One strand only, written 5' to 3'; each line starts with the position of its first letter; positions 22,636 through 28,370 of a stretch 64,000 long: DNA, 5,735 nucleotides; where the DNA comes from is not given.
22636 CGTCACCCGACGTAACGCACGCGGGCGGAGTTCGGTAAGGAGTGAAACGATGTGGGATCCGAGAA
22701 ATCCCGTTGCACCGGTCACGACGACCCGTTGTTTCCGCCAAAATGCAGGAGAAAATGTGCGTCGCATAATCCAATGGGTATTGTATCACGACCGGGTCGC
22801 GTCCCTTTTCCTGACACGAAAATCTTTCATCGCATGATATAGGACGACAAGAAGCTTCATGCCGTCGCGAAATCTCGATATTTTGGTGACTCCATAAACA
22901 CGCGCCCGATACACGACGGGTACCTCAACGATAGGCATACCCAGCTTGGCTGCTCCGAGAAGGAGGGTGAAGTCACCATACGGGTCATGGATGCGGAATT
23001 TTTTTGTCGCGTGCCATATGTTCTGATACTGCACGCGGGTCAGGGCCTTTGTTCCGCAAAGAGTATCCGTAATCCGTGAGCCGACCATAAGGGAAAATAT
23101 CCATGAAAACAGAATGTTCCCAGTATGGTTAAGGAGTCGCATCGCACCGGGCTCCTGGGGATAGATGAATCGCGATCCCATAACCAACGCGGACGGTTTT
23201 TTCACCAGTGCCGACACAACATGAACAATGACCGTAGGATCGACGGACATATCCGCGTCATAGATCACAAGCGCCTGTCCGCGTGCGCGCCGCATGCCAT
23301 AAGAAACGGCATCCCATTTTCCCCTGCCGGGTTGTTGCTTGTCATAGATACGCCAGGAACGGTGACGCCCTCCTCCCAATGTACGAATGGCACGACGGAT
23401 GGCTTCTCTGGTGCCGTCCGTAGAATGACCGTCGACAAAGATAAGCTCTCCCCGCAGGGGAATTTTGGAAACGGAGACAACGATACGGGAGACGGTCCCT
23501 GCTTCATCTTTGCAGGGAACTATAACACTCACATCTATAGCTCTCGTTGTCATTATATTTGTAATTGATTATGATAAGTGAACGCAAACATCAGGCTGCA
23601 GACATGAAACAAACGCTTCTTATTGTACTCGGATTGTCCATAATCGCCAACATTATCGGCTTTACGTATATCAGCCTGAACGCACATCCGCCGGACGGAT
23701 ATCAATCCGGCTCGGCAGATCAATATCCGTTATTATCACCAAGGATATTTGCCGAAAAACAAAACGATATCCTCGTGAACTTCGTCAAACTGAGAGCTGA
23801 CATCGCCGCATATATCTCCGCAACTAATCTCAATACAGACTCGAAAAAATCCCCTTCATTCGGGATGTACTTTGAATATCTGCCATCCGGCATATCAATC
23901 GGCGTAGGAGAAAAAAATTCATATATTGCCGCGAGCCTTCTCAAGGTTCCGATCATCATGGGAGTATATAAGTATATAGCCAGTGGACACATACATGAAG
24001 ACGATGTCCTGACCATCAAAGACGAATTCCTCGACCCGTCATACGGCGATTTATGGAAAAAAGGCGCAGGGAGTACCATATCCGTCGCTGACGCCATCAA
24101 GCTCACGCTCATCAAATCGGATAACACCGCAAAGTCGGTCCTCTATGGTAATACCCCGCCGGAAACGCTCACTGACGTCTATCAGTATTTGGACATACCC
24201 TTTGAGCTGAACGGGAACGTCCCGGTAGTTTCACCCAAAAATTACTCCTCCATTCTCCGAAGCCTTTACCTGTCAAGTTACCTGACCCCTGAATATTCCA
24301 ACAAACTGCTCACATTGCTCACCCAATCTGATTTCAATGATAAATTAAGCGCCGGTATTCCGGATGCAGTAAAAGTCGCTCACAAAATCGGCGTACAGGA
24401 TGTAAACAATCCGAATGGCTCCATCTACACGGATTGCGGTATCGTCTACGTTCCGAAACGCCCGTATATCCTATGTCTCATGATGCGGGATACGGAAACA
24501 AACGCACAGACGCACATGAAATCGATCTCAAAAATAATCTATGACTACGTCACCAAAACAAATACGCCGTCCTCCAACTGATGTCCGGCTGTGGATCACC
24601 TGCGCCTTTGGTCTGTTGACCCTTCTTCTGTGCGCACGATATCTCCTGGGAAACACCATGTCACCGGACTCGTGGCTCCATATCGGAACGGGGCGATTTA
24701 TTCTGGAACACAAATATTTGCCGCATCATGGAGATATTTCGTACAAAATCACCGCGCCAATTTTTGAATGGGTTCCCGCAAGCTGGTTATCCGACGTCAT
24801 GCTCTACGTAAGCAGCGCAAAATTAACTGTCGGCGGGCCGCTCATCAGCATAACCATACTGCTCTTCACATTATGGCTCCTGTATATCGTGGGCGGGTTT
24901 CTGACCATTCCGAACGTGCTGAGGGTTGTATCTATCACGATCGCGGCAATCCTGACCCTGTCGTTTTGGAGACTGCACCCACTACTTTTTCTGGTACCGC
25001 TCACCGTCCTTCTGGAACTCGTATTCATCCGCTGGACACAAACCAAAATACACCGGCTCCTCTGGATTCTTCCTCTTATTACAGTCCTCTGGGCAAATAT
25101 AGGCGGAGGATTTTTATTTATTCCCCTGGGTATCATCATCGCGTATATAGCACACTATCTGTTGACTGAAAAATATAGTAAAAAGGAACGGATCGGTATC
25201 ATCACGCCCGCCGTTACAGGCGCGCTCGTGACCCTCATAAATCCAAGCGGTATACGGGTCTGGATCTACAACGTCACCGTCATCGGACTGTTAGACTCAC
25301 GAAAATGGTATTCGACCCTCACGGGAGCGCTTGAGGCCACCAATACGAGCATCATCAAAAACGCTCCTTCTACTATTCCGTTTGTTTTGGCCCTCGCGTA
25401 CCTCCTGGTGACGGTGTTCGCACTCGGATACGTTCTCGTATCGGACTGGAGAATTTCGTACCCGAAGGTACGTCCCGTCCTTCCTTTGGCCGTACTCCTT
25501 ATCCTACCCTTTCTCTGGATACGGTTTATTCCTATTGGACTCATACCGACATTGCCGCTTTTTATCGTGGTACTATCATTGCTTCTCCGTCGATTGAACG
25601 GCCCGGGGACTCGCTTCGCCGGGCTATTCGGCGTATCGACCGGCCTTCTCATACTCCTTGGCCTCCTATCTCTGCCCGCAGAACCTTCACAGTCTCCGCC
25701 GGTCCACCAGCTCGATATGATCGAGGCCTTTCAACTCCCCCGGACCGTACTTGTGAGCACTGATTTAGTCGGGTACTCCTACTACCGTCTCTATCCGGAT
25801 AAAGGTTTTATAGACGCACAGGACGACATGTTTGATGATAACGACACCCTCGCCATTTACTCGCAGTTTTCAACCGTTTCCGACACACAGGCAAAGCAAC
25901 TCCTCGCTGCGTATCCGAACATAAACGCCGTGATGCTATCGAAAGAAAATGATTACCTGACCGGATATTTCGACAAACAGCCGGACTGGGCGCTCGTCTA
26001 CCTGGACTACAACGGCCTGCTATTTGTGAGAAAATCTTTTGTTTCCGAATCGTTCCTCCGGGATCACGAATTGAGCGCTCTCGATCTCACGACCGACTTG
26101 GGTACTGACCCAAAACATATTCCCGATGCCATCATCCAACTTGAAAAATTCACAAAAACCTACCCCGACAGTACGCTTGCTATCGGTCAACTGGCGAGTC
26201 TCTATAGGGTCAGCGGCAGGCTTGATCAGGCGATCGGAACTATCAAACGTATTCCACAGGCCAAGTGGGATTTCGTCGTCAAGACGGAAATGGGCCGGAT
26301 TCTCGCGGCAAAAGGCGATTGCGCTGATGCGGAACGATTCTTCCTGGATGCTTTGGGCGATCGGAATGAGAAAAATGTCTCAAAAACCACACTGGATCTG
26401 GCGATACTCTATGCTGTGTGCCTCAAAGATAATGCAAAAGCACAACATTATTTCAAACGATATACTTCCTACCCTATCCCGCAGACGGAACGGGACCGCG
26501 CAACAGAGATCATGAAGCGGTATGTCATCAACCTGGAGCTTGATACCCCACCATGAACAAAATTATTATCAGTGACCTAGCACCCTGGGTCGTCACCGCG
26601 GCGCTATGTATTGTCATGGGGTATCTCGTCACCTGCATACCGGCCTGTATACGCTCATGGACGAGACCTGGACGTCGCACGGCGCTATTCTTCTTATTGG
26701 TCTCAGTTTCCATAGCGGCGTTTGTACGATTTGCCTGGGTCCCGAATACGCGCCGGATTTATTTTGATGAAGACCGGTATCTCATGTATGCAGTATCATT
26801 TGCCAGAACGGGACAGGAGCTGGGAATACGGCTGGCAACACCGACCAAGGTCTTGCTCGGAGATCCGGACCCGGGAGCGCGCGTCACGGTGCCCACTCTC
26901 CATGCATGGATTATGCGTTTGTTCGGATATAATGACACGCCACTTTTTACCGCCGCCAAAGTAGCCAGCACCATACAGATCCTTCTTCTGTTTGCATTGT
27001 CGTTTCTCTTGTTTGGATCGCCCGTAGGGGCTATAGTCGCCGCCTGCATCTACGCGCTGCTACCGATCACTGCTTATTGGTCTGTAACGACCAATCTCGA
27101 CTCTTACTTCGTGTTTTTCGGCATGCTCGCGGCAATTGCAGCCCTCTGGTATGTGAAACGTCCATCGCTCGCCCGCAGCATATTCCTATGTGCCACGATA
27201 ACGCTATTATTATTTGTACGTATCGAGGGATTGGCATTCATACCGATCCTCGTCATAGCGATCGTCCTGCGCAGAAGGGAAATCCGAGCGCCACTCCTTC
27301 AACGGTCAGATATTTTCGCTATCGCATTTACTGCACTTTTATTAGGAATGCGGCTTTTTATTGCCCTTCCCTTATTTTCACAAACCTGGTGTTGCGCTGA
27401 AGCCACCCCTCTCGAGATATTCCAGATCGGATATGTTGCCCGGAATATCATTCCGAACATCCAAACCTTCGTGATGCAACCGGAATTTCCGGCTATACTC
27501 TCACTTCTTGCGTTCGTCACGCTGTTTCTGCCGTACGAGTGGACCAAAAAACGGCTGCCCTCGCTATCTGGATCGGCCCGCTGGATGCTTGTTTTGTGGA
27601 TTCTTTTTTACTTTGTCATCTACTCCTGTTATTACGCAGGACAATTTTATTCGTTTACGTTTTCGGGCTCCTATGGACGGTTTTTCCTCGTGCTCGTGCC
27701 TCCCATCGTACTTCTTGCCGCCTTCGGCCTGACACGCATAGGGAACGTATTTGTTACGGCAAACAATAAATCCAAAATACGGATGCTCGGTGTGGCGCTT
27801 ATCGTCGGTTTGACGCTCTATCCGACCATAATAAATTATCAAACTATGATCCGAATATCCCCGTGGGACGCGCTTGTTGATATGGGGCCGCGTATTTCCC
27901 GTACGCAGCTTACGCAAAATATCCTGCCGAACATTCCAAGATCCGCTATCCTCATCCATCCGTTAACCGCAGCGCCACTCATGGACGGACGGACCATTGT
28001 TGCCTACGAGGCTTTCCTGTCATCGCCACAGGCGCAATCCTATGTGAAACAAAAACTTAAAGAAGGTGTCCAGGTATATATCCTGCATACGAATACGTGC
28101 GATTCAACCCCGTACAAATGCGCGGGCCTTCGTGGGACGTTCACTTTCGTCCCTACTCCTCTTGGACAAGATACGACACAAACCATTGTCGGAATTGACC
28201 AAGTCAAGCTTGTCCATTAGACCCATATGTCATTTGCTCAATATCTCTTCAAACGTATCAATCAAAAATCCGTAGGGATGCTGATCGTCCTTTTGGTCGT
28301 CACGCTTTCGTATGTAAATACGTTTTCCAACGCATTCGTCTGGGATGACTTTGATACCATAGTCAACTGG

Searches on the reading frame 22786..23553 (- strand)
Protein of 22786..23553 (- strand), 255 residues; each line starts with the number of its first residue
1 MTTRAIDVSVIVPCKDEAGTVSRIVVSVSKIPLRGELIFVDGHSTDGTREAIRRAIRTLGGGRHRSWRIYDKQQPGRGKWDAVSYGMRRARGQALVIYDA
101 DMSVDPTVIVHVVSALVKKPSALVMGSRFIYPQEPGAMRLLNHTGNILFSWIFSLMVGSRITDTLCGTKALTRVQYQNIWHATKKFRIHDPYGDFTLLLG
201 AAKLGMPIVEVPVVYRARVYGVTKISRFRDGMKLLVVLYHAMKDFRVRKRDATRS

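Call 93: search_protein_families(library=pfam, proteins=[window:22786-23553:-], max_evalue=0.00001)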
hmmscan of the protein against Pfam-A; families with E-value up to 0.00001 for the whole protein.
window:22786-23553:- (255 aa): 2 families
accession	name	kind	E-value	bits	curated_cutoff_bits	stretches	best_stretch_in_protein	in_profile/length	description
PF00535.33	Glycos_transf_2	-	3.2e-19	69.9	23.3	1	9-178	1-148/168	Glycosyl transferase family 2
PF13641.12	Glyco_tranf_2_3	-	6.4e-07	30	27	1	8-126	3-121/230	Glycosyltransferase like family 2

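Call 107: search_protein_families(library=ncbifam, proteins=[window:22786-23553:-], max_evalue=0.001)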
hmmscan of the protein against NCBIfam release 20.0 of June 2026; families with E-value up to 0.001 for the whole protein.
window:22786-23553:- (255 aa): 11 families
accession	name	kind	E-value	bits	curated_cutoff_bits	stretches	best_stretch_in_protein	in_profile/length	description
TIGR04182.1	glyco_TIGR04182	equivalog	2.7e-28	99.2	325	1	7-243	1-219/293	S-layer glycoprotein N-glycosyltransferase AglJ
NF010496.0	PRK13915.1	equivalog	1.9e-11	43.6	262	1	6-121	31-147/307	glucosyl-3-phosphoglycerate synthase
TIGR04283.1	glyco_like_mftF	equivalog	8.4e-11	41.9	182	1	8-124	1-104/221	TIGR04283 family arsenosugar biosynthesis glycosyltransferase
NF041391.1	DPhHxTase_Halo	equivalog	6.7e-09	35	375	1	66-235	45-202/213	dolichyl-phosphate hexose transferase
TIGR03469.1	HpnB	hypoth_equivalog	1.5e-08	34.1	379.25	1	7-124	45-168/386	hopene-associated glycosyltransferase HpnB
TIGR03937.1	PgaC_IcaA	equivalog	1.7e-08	33.8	422.3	1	7-121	46-155/407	poly-beta-1,6-N-acetyl-D-glucosamine synthase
NF041875.1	EPS_EpsD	equivalog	2.5e-06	27.2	370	1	8-127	1-115/325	exopolysaccharide biosynthesis glycosyltransferase EpsD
NF058614.1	PPMAGASynPpgS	equivalog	1.3e-05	24.7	370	1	7-134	1-119/226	polyprenyl-phospho-N-acetylgalactosaminyl synthase PpgS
NF045692.1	OglycostaseCruG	equivalog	1.9e-05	23.8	600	1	7-131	42-168/386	2'-O-glycosyltransferase CruG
TIGR03965.1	mycofact_glyco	equivalog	2.5e-05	23.4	280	1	5-134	73-197/467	mycofactocin biosynthesis glycosyltransferase MftF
NF047683.1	TeichurnBiosyTuaG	equivalog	0.00072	19.3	400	1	1-109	1-104/252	teichuronic acid biosynthesis protein TuaG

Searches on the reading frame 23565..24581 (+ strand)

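Call 10: search_protein_families(library=pfam, proteins=[window:23565-24581:+], max_evalue=0.001)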
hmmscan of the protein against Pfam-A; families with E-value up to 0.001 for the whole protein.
window:23565-24581:+ (338 aa): 1 family
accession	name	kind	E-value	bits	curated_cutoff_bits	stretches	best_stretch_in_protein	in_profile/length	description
PF13354.11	Beta-lactamase2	-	5.8e-33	114.5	22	1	100-306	1-213/214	Beta-lactamase enzyme family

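Call 107: search_protein_families(library=ncbifam, proteins=[window:23565-24581:+], max_evalue=0.001)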
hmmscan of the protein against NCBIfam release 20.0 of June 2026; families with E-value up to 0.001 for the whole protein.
window:23565-24581:+ (338 aa): 10 families
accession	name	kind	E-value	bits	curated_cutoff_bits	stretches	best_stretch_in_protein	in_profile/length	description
NF033103.1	bla_class_A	equivalog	8.3e-18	64.5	200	2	223-324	151-249/257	class A beta-lactamase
NF012099.1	SubclassA2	equivalog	8.1e-15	54.7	320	2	223-332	158-273/275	class A beta-lactamase, subclass A2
NF045651.1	blaMUN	exception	5.2e-09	35.9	640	1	224-330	177-289/290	MUN family extended-spectrum class A beta-lactamase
NF033102.1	bla_CepA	exception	1.2e-06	27.8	660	1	169-331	114-297/300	CepA family extended-spectrum class A beta-lactamase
NF000298.2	blaTLA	exception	9.5e-06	24.8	640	0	229-331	198-306/309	TLA family extended-spectrum class A beta-lactamase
NF033100.1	bla_CfxA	exception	1.8e-05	24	625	0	267-332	247-317/319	CfxA family broad-spectrum class A beta-lactamase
NF041445.1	blaRATA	exception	2.1e-05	23.8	660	0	258-331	222-301/302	RATA family class A beta-lactamase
NF041189.1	blaKBL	exception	3.5e-05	23.2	600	1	118-277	58-231/286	KBL family class A beta-lactamase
NF000321.3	blaPEN-Bpc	exception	0.00071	18.7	580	0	254-317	220-279/295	PEN family class A beta-lactamase, Bpc-type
NF000390.2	blaVEB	exception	0.00077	18.6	670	0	258-328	221-295/299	VEB family extended-spectrum class A beta-lactamase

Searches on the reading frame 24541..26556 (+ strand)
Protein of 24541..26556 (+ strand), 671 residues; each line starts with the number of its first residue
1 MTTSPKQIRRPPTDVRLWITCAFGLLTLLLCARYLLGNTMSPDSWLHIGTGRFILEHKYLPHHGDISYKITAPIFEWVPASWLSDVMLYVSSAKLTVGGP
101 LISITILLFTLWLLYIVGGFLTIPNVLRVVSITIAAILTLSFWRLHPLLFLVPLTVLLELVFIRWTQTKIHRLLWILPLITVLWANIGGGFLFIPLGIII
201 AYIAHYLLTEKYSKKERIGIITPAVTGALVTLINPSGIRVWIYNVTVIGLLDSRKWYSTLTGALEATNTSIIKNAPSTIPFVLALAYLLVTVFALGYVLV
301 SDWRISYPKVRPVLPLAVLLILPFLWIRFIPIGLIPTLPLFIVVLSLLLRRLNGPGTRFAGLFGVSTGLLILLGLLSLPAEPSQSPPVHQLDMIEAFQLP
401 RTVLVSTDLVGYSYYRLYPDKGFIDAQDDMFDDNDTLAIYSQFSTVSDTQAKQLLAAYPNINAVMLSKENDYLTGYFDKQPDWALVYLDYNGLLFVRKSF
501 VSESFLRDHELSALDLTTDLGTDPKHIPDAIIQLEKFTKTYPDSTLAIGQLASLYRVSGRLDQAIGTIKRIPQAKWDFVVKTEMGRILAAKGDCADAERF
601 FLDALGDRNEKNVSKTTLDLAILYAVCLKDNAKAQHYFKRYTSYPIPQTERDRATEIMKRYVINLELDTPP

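Call 10: search_protein_families(library=pfam, proteins=[window:24541-26556:+], max_evalue=0.001)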
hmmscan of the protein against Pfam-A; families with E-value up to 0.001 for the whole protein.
window:24541-26556:+ (671 aa): 1 family
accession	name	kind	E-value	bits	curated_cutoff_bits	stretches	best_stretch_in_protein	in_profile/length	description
PF09976.15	TPR_21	-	0.00067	19.9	25.5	0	544-612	109-180/193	Tetratricopeptide repeat-like domain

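Call 107: search_protein_families(library=ncbifam, proteins=[window:24541-26556:+], max_evalue=0.001)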
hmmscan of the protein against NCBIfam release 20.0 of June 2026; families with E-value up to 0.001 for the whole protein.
window:24541-26556:+ (671 aa): 0 families

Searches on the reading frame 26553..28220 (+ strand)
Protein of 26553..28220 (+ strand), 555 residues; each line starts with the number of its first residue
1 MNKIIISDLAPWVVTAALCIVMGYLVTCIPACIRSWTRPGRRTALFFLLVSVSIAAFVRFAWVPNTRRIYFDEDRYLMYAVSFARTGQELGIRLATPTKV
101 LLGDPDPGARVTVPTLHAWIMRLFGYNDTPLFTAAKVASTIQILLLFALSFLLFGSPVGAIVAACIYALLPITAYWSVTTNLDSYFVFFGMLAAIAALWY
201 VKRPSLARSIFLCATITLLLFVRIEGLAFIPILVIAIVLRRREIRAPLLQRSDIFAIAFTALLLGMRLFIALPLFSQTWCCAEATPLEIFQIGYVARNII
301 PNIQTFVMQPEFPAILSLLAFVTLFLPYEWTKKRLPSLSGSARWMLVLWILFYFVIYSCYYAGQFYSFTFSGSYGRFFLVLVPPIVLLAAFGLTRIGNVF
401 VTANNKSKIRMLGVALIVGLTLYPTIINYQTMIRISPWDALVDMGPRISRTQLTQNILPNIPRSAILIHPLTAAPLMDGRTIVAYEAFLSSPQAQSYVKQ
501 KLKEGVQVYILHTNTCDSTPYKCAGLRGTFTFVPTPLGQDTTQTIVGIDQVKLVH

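Call 10: search_protein_families(library=pfam, proteins=[window:26553-28220:+], max_evalue=0.001)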
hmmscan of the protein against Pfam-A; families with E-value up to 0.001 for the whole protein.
window:26553-28220:+ (555 aa): 1 family
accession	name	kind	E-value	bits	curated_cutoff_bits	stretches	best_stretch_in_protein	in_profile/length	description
PF13231.12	PMT_2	-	2.6e-06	28.2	26.1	1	117-251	10-145/160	Dolichyl-phosphate-mannose-protein mannosyltransferase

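Call 107: search_protein_families(library=ncbifam, proteins=[window:26553-28220:+], max_evalue=0.001)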
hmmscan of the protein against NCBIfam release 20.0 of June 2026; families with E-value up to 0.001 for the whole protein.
window:26553-28220:+ (555 aa): 0 families
